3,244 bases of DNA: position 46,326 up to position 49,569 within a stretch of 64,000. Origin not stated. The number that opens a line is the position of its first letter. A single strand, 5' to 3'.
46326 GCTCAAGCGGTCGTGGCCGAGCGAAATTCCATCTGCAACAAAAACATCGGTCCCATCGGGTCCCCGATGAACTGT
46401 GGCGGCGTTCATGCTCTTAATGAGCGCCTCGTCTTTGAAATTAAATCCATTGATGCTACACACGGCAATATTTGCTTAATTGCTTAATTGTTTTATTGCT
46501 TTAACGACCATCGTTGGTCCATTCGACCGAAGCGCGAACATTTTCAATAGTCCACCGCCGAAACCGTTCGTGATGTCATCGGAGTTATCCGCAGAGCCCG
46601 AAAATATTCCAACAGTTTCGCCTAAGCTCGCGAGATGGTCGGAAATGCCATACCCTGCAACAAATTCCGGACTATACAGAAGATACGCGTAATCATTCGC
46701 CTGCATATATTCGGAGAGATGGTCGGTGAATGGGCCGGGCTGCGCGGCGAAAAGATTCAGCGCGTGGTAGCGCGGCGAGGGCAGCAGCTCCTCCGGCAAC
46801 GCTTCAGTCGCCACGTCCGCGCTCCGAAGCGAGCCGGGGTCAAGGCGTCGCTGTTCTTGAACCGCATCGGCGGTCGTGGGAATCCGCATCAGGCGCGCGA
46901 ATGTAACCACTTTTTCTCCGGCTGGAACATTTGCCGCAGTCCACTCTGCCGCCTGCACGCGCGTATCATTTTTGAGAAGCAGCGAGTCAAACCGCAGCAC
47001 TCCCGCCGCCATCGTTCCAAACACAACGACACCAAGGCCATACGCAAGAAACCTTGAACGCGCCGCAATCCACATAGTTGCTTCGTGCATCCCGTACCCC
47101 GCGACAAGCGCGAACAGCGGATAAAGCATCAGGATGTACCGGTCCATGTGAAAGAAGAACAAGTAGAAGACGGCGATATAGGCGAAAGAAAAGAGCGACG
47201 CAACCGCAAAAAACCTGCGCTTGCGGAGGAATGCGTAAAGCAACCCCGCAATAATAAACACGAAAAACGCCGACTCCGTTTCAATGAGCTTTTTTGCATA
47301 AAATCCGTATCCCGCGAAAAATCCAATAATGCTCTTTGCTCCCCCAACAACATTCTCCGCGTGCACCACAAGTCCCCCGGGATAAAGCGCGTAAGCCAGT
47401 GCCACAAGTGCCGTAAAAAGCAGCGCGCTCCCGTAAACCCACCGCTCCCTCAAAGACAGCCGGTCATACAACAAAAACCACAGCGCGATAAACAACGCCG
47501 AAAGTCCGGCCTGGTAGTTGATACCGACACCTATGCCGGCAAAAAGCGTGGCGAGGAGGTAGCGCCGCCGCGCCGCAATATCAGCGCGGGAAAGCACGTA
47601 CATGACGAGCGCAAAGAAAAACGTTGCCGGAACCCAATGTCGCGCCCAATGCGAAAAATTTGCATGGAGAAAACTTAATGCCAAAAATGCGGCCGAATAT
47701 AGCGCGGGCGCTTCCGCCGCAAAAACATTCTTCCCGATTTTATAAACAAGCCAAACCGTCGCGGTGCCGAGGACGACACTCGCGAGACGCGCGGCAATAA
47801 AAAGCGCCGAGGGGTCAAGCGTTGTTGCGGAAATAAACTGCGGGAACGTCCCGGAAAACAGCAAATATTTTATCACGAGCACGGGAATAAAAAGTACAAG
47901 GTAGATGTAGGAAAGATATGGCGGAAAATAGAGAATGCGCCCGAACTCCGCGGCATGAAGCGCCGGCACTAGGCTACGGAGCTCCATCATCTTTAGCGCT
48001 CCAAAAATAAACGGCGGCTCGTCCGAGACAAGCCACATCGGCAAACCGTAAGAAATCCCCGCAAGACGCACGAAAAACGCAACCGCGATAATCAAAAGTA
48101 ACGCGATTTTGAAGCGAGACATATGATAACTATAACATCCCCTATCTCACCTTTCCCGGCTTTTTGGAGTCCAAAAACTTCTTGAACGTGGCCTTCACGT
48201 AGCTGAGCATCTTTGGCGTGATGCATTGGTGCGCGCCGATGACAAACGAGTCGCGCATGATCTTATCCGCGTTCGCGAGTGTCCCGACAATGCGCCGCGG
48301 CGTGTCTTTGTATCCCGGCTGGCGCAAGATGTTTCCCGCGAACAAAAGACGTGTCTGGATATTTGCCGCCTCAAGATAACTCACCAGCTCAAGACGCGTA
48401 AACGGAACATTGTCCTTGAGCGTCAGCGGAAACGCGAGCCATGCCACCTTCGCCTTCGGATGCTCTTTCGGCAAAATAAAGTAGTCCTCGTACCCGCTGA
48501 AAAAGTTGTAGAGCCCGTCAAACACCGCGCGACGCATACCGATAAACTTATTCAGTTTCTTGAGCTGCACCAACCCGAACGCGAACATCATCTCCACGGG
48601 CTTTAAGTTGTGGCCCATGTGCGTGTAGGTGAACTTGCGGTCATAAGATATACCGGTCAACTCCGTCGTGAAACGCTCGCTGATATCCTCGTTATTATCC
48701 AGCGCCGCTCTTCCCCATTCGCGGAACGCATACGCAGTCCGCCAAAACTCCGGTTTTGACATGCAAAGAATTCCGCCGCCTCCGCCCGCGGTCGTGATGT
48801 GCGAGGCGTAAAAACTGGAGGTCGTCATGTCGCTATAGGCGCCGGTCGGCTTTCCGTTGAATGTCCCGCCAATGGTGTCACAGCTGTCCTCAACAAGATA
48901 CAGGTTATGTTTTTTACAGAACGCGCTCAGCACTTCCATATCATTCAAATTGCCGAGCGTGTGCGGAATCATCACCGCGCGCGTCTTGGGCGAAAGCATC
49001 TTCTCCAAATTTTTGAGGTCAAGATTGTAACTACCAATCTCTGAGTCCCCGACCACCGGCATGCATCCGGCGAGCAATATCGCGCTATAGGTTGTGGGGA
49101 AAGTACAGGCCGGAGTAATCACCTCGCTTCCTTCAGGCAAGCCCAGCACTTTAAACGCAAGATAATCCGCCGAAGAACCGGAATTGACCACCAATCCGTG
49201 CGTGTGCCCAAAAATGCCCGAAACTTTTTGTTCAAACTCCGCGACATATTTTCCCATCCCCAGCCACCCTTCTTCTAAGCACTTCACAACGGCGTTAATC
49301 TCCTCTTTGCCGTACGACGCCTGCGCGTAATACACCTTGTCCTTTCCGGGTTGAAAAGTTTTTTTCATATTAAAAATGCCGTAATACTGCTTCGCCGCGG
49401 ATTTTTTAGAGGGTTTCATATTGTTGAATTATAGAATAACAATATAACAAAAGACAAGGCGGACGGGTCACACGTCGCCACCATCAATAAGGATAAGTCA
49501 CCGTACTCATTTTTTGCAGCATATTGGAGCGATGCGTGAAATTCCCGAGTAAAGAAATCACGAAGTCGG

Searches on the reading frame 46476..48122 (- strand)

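Call 83: search_protein_families(library=pfam, proteins=[window:46476-48122:-], max_evalue=0.000001)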
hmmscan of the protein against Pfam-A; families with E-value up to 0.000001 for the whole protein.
window:46476-48122:- (548 aa): 1 family
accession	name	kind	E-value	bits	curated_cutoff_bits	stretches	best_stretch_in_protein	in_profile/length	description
PF13231.12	PMT_2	-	4.6e-11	43.6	26.1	1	109-241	22-155/160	Dolichyl-phosphate-mannose-protein mannosyltransferase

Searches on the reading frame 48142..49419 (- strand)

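Call 77: search_protein_families(library=ncbifam, proteins=[window:48142-49419:-], max_evalue=0.00001)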
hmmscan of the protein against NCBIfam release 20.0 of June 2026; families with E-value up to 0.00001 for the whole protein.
window:48142-49419:- (425 aa): 9 families
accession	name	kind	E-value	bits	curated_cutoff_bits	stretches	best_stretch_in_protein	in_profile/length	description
NF011936.0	PRK15407.1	equivalog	2.1e-118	395.8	423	1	7-419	15-439/440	lipopolysaccharide biosynthesis protein RfbH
TIGR03588.1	PseC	equivalog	1e-49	169.5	423.5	1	31-414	4-378/380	UDP-4-amino-4,6-dideoxy-N-acetyl-beta-L-altrosamine transaminase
TIGR04181.1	NHT_00031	hypoth_equivalog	6.4e-47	160.1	420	2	37-221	9-210/359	LegC family aminotransferase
NF008687.0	PRK11706.1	equivalog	3.4e-34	118.2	375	1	31-356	4-316/375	dTDP-4-amino-4,6-dideoxygalactose transaminase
NF008658.2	PRK11658.1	equivalog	5e-29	101.1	631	1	31-361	7-325/379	UDP-4-amino-4-deoxy-L-arabinose aminotransferase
TIGR02379.1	ECA_wecE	subfamily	1.9e-28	99.3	434.85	1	39-320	12-281/376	dTDP-4-amino-4,6-dideoxy-D-glucose transaminase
TIGR04427.1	PLP_DesI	equivalog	6.6e-22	78.1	650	1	46-236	40-228/390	dTDP-4-dehydro-6-deoxyglucose aminotransferase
NF005817.0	PRK07683.1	equivalog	1.3e-07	30.6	575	1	51-154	66-170/387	aminotransferase A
NF004770.0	PRK06108.1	subfamily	1.8e-06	27.1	422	1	69-179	93-210/396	pyridoxal phosphate-dependent aminotransferase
